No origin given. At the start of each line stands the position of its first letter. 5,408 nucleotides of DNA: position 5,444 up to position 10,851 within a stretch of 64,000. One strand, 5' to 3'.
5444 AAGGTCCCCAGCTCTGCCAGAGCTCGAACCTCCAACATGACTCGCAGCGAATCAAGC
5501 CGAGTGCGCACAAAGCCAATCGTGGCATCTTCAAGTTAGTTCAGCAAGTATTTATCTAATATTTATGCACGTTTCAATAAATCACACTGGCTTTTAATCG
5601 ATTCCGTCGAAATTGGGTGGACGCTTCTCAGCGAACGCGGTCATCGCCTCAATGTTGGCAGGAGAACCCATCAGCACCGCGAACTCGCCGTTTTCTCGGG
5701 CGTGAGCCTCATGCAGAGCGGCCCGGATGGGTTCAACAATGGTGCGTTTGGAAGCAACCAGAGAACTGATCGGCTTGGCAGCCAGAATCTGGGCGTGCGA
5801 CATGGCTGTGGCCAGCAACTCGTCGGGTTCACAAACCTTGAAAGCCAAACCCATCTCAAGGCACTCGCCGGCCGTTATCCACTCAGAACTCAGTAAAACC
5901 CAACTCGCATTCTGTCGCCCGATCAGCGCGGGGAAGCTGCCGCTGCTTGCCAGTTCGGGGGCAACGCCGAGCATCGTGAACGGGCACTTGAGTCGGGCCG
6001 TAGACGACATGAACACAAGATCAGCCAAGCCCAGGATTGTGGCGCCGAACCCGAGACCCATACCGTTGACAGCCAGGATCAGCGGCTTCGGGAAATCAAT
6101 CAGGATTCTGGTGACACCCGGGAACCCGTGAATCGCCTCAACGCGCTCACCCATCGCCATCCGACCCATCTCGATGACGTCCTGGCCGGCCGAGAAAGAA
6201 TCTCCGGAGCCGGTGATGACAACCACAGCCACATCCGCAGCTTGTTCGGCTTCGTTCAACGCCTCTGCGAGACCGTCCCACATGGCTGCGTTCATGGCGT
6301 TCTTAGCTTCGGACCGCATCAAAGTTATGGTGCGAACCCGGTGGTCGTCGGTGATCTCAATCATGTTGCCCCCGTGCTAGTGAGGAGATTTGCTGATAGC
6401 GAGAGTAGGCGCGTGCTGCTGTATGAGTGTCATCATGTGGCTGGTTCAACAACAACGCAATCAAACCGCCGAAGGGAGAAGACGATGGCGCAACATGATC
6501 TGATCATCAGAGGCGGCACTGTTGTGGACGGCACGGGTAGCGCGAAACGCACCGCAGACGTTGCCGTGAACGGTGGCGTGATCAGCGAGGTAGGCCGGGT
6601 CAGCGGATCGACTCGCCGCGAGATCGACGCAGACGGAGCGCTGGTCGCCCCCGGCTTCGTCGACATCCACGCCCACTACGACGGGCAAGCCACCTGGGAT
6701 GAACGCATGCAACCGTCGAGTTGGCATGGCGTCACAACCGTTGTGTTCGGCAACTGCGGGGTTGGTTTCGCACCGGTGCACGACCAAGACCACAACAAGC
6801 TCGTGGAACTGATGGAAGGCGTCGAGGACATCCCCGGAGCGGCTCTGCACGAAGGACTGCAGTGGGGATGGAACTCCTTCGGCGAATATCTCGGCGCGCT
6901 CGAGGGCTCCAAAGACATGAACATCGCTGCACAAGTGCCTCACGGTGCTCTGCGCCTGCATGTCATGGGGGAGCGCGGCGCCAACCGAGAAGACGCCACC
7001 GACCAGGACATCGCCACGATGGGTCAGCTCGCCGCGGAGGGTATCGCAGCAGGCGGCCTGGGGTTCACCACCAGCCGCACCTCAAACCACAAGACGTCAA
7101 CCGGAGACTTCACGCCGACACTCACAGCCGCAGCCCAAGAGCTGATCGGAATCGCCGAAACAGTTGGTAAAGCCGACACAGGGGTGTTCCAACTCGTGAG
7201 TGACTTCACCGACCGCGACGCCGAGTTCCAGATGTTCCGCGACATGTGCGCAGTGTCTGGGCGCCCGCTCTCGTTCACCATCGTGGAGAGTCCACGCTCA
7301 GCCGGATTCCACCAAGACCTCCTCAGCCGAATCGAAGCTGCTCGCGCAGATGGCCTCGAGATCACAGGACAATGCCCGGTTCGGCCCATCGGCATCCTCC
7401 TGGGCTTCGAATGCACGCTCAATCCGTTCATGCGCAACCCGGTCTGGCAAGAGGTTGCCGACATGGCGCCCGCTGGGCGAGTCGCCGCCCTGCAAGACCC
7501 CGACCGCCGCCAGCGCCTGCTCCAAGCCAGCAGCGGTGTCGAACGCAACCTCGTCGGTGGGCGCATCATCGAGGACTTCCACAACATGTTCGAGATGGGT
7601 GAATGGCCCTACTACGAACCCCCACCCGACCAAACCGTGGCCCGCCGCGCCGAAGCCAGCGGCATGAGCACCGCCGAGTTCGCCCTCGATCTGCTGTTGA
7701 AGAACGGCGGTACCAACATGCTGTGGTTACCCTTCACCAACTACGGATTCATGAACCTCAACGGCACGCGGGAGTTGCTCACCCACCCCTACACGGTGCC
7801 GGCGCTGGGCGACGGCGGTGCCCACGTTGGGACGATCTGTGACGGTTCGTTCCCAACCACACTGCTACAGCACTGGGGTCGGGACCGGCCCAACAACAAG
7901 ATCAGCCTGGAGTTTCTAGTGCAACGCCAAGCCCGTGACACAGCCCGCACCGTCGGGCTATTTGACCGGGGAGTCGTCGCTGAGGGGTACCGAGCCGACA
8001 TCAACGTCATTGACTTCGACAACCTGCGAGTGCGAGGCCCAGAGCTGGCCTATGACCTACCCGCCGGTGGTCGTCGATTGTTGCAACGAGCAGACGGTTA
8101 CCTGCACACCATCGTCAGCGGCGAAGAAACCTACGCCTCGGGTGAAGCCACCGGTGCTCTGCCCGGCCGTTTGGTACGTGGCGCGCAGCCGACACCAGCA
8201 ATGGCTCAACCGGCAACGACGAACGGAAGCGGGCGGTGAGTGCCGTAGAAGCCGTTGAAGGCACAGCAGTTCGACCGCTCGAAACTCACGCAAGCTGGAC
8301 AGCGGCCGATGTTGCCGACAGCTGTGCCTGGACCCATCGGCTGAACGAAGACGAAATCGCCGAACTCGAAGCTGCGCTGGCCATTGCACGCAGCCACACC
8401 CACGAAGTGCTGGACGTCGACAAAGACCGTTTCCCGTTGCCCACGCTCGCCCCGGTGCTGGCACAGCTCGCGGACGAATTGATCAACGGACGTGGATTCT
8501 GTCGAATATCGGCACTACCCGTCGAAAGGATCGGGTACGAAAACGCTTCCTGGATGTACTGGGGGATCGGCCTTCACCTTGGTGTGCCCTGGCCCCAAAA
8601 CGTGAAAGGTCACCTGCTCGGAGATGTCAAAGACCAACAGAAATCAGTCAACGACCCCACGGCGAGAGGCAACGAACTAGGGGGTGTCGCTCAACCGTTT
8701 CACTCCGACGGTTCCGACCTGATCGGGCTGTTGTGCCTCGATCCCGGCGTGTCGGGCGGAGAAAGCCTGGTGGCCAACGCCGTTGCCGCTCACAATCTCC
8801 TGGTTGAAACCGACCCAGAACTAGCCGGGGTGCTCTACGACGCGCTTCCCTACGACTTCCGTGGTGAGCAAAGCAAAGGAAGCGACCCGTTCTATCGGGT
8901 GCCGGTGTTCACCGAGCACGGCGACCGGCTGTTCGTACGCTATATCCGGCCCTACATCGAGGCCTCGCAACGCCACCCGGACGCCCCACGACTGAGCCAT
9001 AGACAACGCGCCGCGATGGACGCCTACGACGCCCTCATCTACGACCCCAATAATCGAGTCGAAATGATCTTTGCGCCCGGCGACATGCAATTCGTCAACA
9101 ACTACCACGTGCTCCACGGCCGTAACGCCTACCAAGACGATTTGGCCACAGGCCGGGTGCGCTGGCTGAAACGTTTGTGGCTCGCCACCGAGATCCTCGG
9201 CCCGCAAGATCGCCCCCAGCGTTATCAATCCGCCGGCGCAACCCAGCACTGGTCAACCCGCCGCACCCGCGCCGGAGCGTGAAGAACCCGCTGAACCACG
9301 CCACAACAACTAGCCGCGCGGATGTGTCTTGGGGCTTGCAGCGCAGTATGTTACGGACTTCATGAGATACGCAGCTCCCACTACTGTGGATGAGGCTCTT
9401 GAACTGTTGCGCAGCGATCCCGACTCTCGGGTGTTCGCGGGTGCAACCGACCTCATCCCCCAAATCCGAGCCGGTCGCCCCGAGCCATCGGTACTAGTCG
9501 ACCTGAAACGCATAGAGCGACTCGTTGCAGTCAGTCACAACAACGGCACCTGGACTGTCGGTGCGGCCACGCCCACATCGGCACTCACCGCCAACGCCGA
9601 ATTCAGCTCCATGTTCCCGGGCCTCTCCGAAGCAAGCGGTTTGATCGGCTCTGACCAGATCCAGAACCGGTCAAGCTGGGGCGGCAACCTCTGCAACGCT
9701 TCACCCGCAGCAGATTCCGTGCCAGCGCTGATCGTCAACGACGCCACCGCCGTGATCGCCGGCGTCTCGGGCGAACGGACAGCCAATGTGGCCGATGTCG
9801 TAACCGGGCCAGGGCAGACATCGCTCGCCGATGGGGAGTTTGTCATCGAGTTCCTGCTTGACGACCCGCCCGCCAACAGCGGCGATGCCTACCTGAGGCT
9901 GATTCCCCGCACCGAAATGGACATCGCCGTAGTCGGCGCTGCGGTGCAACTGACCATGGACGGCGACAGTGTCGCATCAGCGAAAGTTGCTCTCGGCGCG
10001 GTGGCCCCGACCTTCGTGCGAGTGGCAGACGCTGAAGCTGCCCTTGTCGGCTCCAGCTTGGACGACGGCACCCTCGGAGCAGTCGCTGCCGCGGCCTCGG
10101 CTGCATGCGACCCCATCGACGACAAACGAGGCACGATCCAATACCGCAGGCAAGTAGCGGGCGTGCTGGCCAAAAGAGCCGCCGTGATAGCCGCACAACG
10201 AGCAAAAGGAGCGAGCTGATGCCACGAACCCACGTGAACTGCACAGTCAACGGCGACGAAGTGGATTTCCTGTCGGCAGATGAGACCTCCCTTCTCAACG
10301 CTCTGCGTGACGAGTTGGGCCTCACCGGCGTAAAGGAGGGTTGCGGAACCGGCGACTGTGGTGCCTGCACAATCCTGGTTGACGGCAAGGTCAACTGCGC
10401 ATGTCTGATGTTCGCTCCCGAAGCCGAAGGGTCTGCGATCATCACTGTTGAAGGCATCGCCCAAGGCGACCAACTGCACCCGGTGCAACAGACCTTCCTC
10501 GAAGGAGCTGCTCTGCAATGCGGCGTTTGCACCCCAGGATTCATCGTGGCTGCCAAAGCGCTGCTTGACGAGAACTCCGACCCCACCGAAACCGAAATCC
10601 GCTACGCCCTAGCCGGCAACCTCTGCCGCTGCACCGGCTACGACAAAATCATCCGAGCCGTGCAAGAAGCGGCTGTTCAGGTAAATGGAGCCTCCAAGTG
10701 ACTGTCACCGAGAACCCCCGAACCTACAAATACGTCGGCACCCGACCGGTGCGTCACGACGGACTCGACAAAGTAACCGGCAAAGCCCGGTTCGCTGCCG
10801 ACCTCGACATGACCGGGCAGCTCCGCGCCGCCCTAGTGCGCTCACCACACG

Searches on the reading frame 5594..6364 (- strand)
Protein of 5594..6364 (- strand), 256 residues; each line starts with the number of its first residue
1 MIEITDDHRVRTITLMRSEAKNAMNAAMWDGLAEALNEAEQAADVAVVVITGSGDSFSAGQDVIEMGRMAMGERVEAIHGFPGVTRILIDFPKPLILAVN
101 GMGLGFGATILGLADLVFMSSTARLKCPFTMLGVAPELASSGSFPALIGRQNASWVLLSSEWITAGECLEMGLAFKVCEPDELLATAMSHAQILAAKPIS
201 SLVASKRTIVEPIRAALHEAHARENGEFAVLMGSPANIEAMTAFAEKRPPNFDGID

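Call 69: search_protein_families(library=pfam, proteins=[window:5594-6364:-], max_evalue=0.001)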
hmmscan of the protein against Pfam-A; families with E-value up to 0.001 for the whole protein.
window:5594-6364:- (256 aa): 2 families
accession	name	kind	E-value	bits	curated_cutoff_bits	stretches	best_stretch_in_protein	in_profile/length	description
PF00378.25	ECH_1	-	1.5e-41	142.9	27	1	9-253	5-249/251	Enoyl-CoA hydratase/isomerase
PF16113.10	ECH_2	-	2.4e-20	73.8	27.2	1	10-204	1-200/335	Enoyl-CoA hydratase/isomerase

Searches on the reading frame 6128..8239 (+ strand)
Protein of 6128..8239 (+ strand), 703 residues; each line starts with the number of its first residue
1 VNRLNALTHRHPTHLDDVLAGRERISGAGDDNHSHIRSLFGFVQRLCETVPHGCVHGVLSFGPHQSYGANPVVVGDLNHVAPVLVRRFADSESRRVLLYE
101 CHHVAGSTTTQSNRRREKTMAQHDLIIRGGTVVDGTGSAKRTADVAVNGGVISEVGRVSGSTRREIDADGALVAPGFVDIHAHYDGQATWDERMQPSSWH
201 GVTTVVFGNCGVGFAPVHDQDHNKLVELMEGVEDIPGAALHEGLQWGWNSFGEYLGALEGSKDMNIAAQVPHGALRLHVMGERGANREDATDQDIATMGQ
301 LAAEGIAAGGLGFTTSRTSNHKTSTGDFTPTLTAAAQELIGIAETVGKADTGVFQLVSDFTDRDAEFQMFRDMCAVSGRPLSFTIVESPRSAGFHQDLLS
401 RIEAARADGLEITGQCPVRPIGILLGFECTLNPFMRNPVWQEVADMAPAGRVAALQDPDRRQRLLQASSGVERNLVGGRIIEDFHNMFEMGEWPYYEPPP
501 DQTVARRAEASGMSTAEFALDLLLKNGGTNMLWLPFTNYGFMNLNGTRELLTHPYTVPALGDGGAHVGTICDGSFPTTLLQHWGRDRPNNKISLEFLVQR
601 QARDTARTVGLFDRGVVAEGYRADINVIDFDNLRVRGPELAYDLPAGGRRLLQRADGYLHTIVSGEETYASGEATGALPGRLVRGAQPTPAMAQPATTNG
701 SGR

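Call 14: search_protein_families(library=pfam, proteins=[window:6128-8239:+])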
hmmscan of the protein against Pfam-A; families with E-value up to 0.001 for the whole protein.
window:6128-8239:+ (703 aa): 2 families
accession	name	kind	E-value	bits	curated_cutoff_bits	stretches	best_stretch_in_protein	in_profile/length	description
PF07969.17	Amidohydro_3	-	4.8e-45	155.4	29.7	1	164-669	1-472/472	Amidohydrolase family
PF01979.26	Amidohydro_1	-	0.00011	22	25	0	583-632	275-322/345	Amidohydrolase family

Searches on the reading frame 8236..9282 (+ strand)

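Call 14: search_protein_families(library=pfam, proteins=[window:8236-9282:+])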
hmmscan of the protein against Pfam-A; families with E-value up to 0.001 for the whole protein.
window:8236-9282:+ (348 aa): 1 family
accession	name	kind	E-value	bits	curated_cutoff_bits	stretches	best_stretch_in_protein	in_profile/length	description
PF02668.22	TauD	-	5.9e-32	112.1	27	1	63-315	11-267/267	Taurine catabolism dioxygenase TauD, TfdA family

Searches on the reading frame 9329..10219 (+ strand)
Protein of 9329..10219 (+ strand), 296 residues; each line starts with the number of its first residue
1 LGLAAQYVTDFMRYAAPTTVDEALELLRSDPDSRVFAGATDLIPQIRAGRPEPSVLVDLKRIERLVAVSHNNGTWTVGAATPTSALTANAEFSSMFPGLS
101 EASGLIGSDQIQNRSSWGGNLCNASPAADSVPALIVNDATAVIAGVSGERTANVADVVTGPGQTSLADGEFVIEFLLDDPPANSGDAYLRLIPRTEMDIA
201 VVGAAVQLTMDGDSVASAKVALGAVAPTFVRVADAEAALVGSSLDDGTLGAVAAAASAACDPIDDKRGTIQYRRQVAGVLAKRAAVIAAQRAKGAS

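Call 14: search_protein_families(library=pfam, proteins=[window:9329-10219:+])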
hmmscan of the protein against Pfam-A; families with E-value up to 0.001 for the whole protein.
window:9329-10219:+ (296 aa): 3 families
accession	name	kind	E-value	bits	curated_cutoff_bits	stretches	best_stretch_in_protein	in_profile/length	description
PF00941.27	FAD_binding_5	-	8e-38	130.4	27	1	12-175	3-165/170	FAD binding domain in molybdopterin dehydrogenase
PF03450.22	CO_deh_flav_C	-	8.1e-26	90.6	25.5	1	188-284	2-98/102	CO dehydrogenase flavoprotein C-terminal domain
PF01565.28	FAD_binding_4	-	0.00013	22.1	26.4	0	34-120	28-114/139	FAD binding domain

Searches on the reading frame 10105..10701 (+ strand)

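Call 14: search_protein_families(library=pfam, proteins=[window:10105-10701:+])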
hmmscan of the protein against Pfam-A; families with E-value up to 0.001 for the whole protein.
window:10105-10701:+ (198 aa): 3 families
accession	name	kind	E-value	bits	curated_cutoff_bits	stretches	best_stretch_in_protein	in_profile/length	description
PF01799.25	Fer2_2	-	3.2e-31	107.7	30.3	1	114-187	1-75/75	[2Fe-2S] binding domain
PF00111.32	Fer2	-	4.2e-08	33.5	21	1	47-100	2-55/77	2Fe-2S iron-sulfur cluster binding domain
PF13085.11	Fer2_3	-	9.2e-05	22.9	27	1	77-118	49-89/107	2Fe-2S iron-sulfur cluster binding domain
